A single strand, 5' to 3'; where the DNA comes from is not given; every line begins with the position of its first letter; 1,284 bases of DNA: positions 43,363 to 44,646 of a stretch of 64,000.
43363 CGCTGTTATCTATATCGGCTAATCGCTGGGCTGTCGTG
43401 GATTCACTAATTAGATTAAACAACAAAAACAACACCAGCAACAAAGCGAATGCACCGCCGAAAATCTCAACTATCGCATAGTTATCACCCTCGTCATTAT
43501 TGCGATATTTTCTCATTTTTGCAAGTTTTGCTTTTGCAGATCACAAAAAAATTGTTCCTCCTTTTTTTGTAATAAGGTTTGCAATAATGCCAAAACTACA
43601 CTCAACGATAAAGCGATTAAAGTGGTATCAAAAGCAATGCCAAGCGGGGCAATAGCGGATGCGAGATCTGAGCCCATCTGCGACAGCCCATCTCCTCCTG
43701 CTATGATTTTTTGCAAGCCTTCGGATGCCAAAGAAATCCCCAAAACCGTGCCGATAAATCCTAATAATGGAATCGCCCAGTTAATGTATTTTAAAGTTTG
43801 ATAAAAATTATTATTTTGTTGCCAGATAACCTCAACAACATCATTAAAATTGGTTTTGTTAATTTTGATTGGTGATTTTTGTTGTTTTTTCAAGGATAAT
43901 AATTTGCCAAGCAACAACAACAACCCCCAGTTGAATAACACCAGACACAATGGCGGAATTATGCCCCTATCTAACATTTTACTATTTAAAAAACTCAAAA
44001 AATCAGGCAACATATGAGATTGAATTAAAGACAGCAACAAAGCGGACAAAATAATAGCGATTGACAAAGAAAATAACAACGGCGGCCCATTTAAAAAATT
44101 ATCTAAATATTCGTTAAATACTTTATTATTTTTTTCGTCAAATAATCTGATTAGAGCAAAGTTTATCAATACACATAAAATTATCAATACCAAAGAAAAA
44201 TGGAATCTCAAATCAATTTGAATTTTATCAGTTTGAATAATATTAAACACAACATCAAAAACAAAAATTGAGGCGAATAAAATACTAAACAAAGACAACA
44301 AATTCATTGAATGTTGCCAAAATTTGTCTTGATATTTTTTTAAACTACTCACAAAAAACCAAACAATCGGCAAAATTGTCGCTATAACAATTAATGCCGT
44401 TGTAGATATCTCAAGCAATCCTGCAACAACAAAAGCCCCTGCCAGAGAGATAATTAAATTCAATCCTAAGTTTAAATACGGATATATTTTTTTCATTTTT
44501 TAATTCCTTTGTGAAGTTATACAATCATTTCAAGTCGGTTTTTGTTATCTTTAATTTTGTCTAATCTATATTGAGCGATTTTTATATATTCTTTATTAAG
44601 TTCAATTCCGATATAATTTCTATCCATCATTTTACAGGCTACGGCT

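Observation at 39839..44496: Four-gene MotA/ExbB-like + ExbD-like + large membrane protein + tandem FGE-sulfatase operon: candidate undescribed proton-motor-coupled envelope system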

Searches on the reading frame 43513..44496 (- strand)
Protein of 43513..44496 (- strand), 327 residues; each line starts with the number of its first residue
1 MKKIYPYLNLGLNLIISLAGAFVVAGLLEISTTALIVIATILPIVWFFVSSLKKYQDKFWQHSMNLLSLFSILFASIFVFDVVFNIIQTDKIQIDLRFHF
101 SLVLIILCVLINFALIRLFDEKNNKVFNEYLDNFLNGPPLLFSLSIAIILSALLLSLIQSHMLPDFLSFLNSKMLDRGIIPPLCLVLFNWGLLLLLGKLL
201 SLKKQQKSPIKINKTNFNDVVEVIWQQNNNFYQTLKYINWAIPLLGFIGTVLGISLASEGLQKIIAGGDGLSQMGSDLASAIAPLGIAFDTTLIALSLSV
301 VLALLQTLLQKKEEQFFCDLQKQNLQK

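Call 3: search_protein_families(library=pfam, proteins=[window:43513-44496:-], max_evalue=1)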
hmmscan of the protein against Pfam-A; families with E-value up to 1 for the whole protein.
window:43513-44496:- (327 aa): 1 family
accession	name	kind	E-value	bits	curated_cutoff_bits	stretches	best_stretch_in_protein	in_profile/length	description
PF01618.21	MotA_ExbB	-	2.5e-05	24.4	22.9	1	226-316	40-121/127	MotA/TolQ/ExbB proton channel family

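Call 4: search_protein_families(library=padloc, proteins=[window:43513-44496:-], max_evalue=1)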
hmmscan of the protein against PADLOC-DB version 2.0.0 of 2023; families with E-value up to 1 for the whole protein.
window:43513-44496:- (327 aa): 6 families
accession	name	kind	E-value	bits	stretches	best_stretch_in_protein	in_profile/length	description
PDLC00648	ZorA3|ZorA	-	0.00027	17.8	1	244-313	114-183/692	MotA/ExbB/TolQ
PDLC00408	ThsA1|ThsA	-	0.00078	16.9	1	52-134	11-93/297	Macro domain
PDLC00650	ZorA3|ZorA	-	0.00078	16.1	1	244-311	115-182/1063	MotA/ExbB/TolQ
PDLC00647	ZorA3|ZorA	-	0.00084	15.9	1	244-312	120-188/780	MotA/ExbB/TolQ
PDLC00649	ZorA3|ZorA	-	0.00084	15.8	1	244-312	115-183/698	MotA/ExbB/TolQ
PDLC01970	CARF_TM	-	0.035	12.4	1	16-230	11-118/179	-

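Call 5: search_protein_families(library=ncbifam, proteins=[window:43513-44496:-], max_evalue=1)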
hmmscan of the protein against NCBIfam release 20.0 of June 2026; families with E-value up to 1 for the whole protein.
window:43513-44496:- (327 aa): 2 families
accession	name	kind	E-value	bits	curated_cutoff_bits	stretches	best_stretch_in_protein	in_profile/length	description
NF033915.0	antiphage_ZorA_2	subfamily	0.013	14.6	100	1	245-322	118-193/383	anti-phage ZorAB system protein ZorA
TIGR03025.1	EPS_sugtrans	subfamily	0.95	8.6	295.55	0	29-121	24-117/445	exopolysaccharide biosynthesis polyprenyl glycosylphosphotransferase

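Call 6: find_homologous_proteins(query=window:43513-44496:-)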
Query window:43513-44496:- (327 aa): 610 proteins with E <= 0.001 among 8000 candidates; the best 120 are listed.
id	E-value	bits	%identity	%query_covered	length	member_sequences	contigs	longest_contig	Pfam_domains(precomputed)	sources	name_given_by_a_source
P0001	5.0e-201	685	100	100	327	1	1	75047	-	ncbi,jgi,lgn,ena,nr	ncbi:MAG: hypothetical protein DRQ51_01625 [Gammaproteobacteria bacterium]|nr:MAG: hypothetical prot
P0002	4.8e-121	422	63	99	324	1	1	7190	-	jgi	jgi:hypothetical protein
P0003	1.1e-47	181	44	65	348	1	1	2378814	-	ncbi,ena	-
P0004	2.5e-47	180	44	65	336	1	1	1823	-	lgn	-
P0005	5.8e-47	179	46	63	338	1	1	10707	-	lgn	-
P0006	1.1e-46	178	54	47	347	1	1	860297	PF01618.22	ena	-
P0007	2.2e-46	177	46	62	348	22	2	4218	-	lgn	-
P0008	2.5e-46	177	39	86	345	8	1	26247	PF01618.22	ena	-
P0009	3.3e-46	176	38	91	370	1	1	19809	-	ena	-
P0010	2.2e-45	174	41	71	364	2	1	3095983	PF01618.22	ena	-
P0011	2.2e-45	174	44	63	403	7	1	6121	-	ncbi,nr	ncbi:MAG: MotA/TolQ/ExbB proton channel family protein [Gammaproteobacteria bacterium]|nr:MotA/TolQ/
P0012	2.6e-45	173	43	77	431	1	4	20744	-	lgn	-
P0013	3.3e-45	173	43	68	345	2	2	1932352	-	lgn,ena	-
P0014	3.9e-45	173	42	63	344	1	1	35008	-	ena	-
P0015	8.1e-45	172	37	83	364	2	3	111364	-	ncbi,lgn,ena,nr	ncbi:MAG: hypothetical protein F4029_12080 [Gammaproteobacteria bacterium]|nr:hypothetical protein [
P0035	6.3e-44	169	43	64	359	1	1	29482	PF01618.22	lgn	-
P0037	7.8e-44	169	40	85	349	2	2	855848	PF01618.22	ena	-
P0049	2.4e-43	167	46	62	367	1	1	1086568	PF01618.22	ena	-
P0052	2.9e-43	167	43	60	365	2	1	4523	PF01618.22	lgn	-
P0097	1.2e-41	161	45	60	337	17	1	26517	PF01618.22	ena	-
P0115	5.0e-41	159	43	62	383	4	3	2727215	PF01618.22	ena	-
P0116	5.4e-41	159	36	64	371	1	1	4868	PF01618.22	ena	-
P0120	7.3e-41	159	40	68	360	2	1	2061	PF01618.22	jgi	-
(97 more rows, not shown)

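Call 7: find_encoding_contigs(protein=window:43513-44496:-, flank=10000, max_places=6)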
Protein window:43513-44496:- (327 aa): 2 contigs read that carry it; 1 place shown.
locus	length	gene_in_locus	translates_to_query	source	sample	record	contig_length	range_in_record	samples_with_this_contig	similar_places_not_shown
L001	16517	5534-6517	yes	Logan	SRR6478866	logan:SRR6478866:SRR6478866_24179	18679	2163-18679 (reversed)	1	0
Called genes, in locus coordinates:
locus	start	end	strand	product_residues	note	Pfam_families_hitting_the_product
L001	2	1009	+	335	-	?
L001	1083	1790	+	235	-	PF01386:Ribosomal_L25p, PF14693:Ribosomal_TL5_C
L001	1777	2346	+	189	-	PF01195:Pept_tRNA_hydro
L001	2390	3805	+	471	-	PF01555:N6_N4_Mtase, PF01844:HNH, PF14279:HNH_5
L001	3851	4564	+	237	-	-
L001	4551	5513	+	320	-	PF01555:N6_N4_Mtase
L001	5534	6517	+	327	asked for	-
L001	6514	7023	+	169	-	-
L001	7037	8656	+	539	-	-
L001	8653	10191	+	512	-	PF03781:FGE-sulfatase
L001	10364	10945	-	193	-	PF01330:RuvA_N, PF00633:HHH (faint), PF12836:HHH_3 (faint), PF14520:HHH_5, PF21176:RecR_HhH (weak), PF07499:RuvA_C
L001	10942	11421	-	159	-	PF02075:RuvC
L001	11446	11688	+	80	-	-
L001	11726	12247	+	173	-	-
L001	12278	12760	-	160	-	PF00578:AhpC-TSA, PF08534:Redoxin, PF00085:Thioredoxin (weak), PF13098:Thioredoxin_2, PF13905:Thioredoxin_8 (weak)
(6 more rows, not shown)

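Call 9: find_related_loci(query=A1, collection=genome_contigs, flank=8000)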
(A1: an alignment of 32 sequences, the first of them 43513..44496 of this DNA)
Query A1 (327 aa) in genome_contigs; peptide patterns used: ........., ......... (x = any residue, [..] = any of these).
600 stretches matched a pattern (row limit reached: there are more); 586 encode a relative of the query (tblastn E <= 1e-3); the best 80 are kept; 80 distinct loci.
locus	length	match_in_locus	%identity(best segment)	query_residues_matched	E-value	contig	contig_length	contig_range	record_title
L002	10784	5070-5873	41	65-318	3e-54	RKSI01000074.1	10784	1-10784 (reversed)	MAG: Gammaproteobacteria bacterium isolate PNGst_S_binSS2 scaffold_95, whole genome shotgun sequence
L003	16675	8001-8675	44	101-313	2e-54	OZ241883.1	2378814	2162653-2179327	MAG: Candidatus Oxydemutator sp. isolate ab8917f1-825d-4d05-ac93-14152a76d45d genome assembly, chromosome: 1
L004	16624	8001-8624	45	136-323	4e-48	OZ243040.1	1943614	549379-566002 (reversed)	MAG: Candidatus Oxydemutatoraceae bacterium isolate d409439e-bbe9-4395-9690-5ca113de89f6 genome assembly, chromosome: 1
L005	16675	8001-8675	42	123-323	8e-48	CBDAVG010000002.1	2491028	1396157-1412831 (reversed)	MAG: uncultured candidatus Porisulfidus sp. isolate b077468b-a020-405f-b790-8ad8e597f481 genome assembly, contig: contig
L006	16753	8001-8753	39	96-323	1e-47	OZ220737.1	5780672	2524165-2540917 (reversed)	MAG: Pseudomonadales bacterium isolate 93f608da-4359-4028-81e3-666eefb89598 genome assembly, chromosome: 1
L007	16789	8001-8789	41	65-313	1e-47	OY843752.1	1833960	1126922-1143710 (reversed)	MAG: uncultured candidatus Porisulfidus sp. isolate e629978e-7072-48df-9c22-0ee86b3b6d73 genome assembly, chromosome: 1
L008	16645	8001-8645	44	129-323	6e-47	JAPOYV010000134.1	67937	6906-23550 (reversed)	MAG: Gammaproteobacteria bacterium isolate COS4_bin_44 NODE_417_length_67937_cov_15.2718, whole genome shotgun sequence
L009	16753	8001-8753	39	96-323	5e-47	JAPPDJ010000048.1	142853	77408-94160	MAG: Gammaproteobacteria bacterium isolate IRC4_bin_23 NODE_126_length_142853_cov_10.7478, whole genome shotgun sequence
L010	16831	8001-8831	37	64-323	2e-46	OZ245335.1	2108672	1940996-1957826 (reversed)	MAG: Candidatus Oxydemutatoraceae bacterium isolate 54d75c65-e004-4b4c-ad08-27c8a9043495 genome assembly, chromosome: 1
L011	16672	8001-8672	44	117-323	1e-46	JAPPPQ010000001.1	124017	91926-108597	MAG: Deltaproteobacteria bacterium isolate STY1_bin_8 NODE_10_length_124017_cov_91.6988, whole genome shotgun sequence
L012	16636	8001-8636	45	121-323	4e-46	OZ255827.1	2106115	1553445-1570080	MAG: Gammaproteobacteria bacterium isolate a1a48b64-ce29-4d14-9810-62998cc33347 genome assembly, chromosome: 1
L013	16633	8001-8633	43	122-322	4e-46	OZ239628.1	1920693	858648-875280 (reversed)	MAG: uncultured Thiomicrospira sp. isolate 55b74635-26c4-4402-a27e-0db7ab61e3f3 genome assembly, chromosome: 1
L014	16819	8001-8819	37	66-323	5e-46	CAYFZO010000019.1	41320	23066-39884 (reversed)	MAG TPA_asm: uncultured Chromatiales bacterium isolate ERP110561_co1_55 genome assembly, contig: NODE_619_length_41320_c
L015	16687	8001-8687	44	113-323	5e-45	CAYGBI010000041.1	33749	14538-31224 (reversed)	MAG TPA_asm: uncultured Pseudomonadales bacterium isolate ERP110561_co1_26 genome assembly, contig: NODE_833_length_3374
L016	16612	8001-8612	46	131-323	9e-45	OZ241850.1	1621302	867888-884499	MAG: Gammaproteobacteria bacterium isolate b612f1aa-635c-4f1d-9af9-ea02d919eeba genome assembly, chromosome: 1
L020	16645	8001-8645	41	129-322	3e-43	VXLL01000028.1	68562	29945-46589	MAG: Gammaproteobacteria bacterium isolate SB0661_bin_12 NODE_499_length_68562_cov_26.127797, whole genome shotgun seque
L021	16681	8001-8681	42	117-323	4e-43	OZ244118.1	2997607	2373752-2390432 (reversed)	MAG: uncultured candidatus Porisulfidus sp. isolate f8cba6c3-7e1b-4da5-9e71-6b9c0636047c genome assembly, chromosome: 1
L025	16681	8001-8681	42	117-323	2e-42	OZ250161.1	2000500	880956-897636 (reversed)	MAG: Candidatus Oxydemutatoraceae bacterium isolate 015c906c-e0ae-4d54-8754-c1d5b881ab2f genome assembly, chromosome: 1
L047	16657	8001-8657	43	129-327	7e-38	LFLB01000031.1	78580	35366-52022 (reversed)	MAG: Candidatus Spongiihabitans thiooxidans isolate LS_SOB contig42915, whole genome shotgun sequence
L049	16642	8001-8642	44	129-320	2e-37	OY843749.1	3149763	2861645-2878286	MAG: Arenicellales bacterium isolate be53ef9f-0ae9-4f29-a0ed-3ab0769f1983 genome assembly, chromosome: 1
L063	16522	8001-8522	42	170-323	9e-35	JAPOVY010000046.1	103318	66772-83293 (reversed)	MAG: Gammaproteobacteria bacterium isolate COS2_bin_11 NODE_110_length_103318_cov_9.88471, whole genome shotgun sequence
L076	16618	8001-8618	37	121-321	1e-32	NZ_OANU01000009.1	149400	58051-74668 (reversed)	Vibrio thalassae strain CECT8203, whole genome shotgun sequence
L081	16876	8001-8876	40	45-323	2e-29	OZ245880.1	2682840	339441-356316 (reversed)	MAG: Gammaproteobacteria bacterium isolate 768cf0c7-3f40-4c2d-9cb3-63fe3ba04220 genome assembly, chromosome: 1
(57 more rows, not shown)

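Call 23: search_solved_structures(query=A1, max_evalue=1, show_alignments=2)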
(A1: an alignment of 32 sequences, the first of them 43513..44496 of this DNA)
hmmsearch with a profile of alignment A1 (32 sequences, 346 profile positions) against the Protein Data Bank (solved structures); distinct sequences matched with E-value up to 1: 0.

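Call 51: search_protein_families(library=pfam, alignment_id=A4, max_evalue=0.00001)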
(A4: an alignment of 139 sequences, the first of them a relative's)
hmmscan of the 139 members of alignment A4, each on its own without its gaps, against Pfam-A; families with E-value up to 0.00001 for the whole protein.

A. member 1, L002:4263-4742:+ (160 aa): 0 families

B. families by the number of members that match (of 139 scanned): 112 families (the first 25 are shown)
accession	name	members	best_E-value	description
PF13424.12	TPR_12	8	6.9e-15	Tetratricopeptide repeat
PF01625.27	PMSR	4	5.8e-61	Peptide methionine sulfoxide reductase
PF01578.25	Cytochrom_C_asm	4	1.9e-39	Cytochrome C assembly protein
PF07719.23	TPR_2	4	2e-12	Tetratricopeptide repeat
PF13561.12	adh_short_C2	3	8.7e-90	Enoyl-(Acyl carrier protein) reductase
PF00106.31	adh_short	3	6.4e-48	short chain dehydrogenase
PF00069.31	Pkinase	3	2.5e-33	Protein kinase domain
PF07714.23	PK_Tyr_Ser-Thr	3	6.8e-23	Protein tyrosine and serine/threonine kinase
PF13432.12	TPR_16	3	1.6e-15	Tetratricopeptide repeat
PF13428.12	TPR_14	3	7.8e-10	Tetratricopeptide repeat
PF14559.12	TPR_19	3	1.4e-09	Tetratricopeptide repeat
PF13458.12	Peripla_BP_6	2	1.1e-33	Periplasmic binding protein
PF01094.35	ANF_receptor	2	7.2e-29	Receptor family ligand binding region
PF00384.28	Molybdopterin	2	9.5e-28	Molybdopterin oxidoreductase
PF00814.31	TsaD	2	3.2e-27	tRNA N6-adenosine threonylcarbamoyltransferase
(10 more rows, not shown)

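Call 53: find_encoding_contigs(protein=P0002, flank=8000, max_places=3)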
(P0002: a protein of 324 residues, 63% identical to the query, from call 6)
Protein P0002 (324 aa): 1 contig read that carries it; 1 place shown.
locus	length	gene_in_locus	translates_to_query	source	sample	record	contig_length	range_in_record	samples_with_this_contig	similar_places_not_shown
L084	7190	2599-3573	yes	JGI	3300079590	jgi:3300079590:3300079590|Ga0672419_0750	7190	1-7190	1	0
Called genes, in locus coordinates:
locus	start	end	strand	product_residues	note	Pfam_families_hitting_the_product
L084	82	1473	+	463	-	-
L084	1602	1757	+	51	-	-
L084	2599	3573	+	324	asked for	-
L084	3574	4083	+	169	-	-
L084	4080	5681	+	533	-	-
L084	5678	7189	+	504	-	?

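Call 57: list_cluster_members(proteins=[window:43513-44496:-, window:39839-41377:-])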
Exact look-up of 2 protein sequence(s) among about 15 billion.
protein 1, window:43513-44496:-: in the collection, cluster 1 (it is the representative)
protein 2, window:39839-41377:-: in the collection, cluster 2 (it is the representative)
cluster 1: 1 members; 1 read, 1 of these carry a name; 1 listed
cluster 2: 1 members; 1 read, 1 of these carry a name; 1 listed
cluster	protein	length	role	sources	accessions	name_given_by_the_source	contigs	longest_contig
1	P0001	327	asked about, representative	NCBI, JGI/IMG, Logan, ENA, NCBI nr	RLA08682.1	MAG: hypothetical protein DRQ51_01625 [Gammaproteobacteria bacterium]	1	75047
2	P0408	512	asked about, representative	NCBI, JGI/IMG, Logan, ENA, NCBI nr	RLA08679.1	MAG: hypothetical protein DRQ51_01610 [Gammaproteobacteria bacterium]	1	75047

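Call 66: search_protein_families(library=padloc, alignment_id=A4, max_evalue=1e-8)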
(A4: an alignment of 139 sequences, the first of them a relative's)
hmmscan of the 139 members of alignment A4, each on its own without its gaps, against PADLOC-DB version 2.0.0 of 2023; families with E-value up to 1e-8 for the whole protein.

A. member 1, L002:4263-4742:+ (160 aa): 0 families

B. families by the number of members that match (of 139 scanned): 40 families (the first 25 are shown)
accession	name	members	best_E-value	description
PDLC04042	PD-T4-6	3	1.7e-58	-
PDLC04061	PD-T4-6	3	4.3e-58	-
PDLC04053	PD-T4-6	3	6.4e-56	-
PDLC04054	PD-T4-6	3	1.8e-51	-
PDLC04060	PD-T4-6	3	5.5e-49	-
PDLC04138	mad6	3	1e-48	mads_6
PDLC04052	PD-T4-6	3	7e-48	-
PDLC04043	PD-T4-6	3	4.8e-47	-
PDLC04041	PD-T4-6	3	6.9e-47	-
PDLC04047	PD-T4-6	3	1.1e-45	-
PDLC04039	PD-T4-6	3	2.4e-45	-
PDLC04048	PD-T4-6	3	8.1e-41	-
PDLC04057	PD-T4-6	3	4.1e-40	-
PDLC01088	C3a189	3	6.8e-39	kinase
PDLC04040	PD-T4-6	3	2.2e-38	-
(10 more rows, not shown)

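Call 79: search_protein_families(library=pfam, proteins=[L003:7074-7667:+, L025:6757-7503:-, L063:12433-13734:+, L020:6385-7440:-, L049:6584-7123:+, L063:7014-7397:+, L021:15107-16408:-, L047:6501-7556:+], max_evalue=0.001)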
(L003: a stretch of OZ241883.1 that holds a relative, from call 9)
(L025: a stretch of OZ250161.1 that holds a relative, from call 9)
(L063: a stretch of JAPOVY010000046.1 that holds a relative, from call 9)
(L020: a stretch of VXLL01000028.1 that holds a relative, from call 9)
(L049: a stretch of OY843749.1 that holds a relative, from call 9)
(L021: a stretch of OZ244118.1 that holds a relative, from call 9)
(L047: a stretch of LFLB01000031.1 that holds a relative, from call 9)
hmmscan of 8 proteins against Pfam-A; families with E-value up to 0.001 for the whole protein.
L003:7074-7667:+ (198 aa): 0 families

L025:6757-7503:- (249 aa): 1 family
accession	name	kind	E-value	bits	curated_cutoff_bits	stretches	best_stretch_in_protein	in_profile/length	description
PF01625.27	PMSR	-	1.7e-57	194.4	23.7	1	84-236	2-152/153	Peptide methionine sulfoxide reductase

L063:12433-13734:+ (434 aa): 6 families
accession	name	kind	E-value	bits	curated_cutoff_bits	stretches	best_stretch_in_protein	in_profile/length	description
PF13424.12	TPR_12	-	1.4e-13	51.2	30.1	1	143-216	3-76/77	Tetratricopeptide repeat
PF13181.12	TPR_8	-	1.3e-06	28.5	25.7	0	102-129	2-29/34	Tetratricopeptide repeat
PF07719.23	TPR_2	-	4e-06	27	27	0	102-129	2-29/34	Tetratricopeptide repeat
PF24885.1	TPR_NPHP3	-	1.1e-05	25.3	100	1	84-218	80-216/239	Nephrocystin-3 TPR domain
PF17874.7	TPR_MalT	-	0.00017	21.5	45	1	104-186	43-123/336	MalT-like TPR region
PF13374.12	TPR_10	-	0.00026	21.3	27.5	0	145-182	4-41/42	Tetratricopeptide repeat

L020:6385-7440:- (352 aa): 4 families
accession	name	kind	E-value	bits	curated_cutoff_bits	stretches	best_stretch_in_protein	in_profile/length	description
PF00069.31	Pkinase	-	2.5e-33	116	31.7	1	52-340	2-257/263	Protein kinase domain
PF07714.23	PK_Tyr_Ser-Thr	-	6.8e-23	81.7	23.1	2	80-225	34-170/258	Protein tyrosine and serine/threonine kinase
PF03109.22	ABC1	-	0.00011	21.8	22.9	1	119-215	137-224/244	ABC1 atypical kinase-like domain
PF01636.29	APH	-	0.00012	22.4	23.2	1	138-207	129-199/239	Phosphotransferase enzyme family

L049:6584-7123:+ (180 aa): 0 families

L063:7014-7397:+ (128 aa): 0 families

L021:15107-16408:- (434 aa): 3 families
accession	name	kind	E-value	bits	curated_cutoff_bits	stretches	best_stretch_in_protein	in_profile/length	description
PF07719.23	TPR_2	-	7.2e-09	35.5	27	0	382-403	6-27/34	Tetratricopeptide repeat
PF13432.12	TPR_16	-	2e-06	28.5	32.7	1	345-403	1-57/65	Tetratricopeptide repeat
PF00515.34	TPR_1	-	0.00012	22.2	27.8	0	382-403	6-27/34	Tetratricopeptide repeat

L047:6501-7556:+ (352 aa): 1 family
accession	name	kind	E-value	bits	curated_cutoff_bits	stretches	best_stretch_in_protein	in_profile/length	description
PF01578.25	Cytochrom_C_asm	-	1.2e-18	68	29.9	1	145-349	10-211/212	Cytochrome C assembly protein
